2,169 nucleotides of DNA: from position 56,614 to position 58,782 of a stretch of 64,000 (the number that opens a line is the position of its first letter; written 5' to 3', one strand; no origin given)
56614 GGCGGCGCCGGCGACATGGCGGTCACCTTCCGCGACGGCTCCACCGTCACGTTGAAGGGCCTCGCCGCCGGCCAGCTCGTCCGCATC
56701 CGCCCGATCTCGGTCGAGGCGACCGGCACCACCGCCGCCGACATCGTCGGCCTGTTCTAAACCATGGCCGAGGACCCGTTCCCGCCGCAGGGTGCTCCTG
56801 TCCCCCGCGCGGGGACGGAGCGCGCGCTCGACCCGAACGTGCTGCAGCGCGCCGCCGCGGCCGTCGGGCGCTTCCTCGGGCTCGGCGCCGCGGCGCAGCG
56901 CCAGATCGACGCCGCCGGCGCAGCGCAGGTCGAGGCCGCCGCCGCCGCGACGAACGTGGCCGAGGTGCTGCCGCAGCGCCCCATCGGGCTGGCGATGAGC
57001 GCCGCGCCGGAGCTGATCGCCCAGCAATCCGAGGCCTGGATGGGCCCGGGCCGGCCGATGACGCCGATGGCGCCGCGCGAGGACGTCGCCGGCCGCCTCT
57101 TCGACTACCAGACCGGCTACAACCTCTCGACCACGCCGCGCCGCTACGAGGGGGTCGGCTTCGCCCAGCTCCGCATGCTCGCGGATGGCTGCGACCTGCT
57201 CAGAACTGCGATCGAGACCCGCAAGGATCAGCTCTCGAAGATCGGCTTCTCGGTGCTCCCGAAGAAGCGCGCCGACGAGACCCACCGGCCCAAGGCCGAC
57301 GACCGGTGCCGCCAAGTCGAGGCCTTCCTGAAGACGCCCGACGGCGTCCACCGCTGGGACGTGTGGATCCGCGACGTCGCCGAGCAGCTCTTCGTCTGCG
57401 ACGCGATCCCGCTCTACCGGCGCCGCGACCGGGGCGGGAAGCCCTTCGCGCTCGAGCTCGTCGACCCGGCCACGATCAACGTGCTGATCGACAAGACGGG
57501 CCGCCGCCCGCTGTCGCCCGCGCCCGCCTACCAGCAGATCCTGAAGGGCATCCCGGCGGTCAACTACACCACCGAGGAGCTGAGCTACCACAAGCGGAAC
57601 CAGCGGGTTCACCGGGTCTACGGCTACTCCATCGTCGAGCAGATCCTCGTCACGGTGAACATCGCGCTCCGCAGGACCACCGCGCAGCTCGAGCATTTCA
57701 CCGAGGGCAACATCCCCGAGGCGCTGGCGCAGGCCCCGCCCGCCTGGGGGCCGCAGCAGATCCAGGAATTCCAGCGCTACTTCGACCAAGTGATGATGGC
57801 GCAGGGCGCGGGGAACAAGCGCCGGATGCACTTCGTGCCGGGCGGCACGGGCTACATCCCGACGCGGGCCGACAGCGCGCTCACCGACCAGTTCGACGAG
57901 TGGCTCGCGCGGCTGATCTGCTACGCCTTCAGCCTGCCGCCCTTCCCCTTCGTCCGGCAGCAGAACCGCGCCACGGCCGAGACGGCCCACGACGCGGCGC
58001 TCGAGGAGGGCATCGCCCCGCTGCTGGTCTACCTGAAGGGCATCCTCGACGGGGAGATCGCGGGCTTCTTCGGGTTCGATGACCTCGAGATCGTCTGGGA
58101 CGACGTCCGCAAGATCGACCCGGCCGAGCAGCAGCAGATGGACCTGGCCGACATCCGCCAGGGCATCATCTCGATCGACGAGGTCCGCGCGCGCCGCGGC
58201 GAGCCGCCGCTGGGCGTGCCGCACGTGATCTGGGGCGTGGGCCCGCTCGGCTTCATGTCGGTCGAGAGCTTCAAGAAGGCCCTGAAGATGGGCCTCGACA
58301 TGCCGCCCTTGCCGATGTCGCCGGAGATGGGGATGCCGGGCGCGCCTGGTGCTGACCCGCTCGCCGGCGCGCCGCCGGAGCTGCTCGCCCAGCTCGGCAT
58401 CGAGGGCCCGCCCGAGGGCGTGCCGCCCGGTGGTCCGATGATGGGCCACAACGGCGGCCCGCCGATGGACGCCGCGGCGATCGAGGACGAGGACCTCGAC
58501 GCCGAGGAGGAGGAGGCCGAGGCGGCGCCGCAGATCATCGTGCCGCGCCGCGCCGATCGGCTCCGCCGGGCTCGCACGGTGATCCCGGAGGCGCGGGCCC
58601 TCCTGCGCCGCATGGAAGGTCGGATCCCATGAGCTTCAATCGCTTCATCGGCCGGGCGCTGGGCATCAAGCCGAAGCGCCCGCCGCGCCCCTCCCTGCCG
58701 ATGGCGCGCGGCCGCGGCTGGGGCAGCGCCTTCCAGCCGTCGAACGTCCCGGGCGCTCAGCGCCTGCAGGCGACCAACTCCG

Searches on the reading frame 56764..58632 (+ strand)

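Call 21: search_protein_families(library=phrogs, proteins=[window:56764-58632:+], max_evalue=0.001)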
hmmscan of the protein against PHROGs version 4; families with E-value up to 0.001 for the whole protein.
window:56764-58632:+ (622 aa): 2 families
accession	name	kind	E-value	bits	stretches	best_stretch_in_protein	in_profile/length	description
phrog_2662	-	head and packaging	2.3e-59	202.7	1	106-487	28-412/717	portal protein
phrog_12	-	head and packaging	3.3e-20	73.7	1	131-483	81-418/646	portal protein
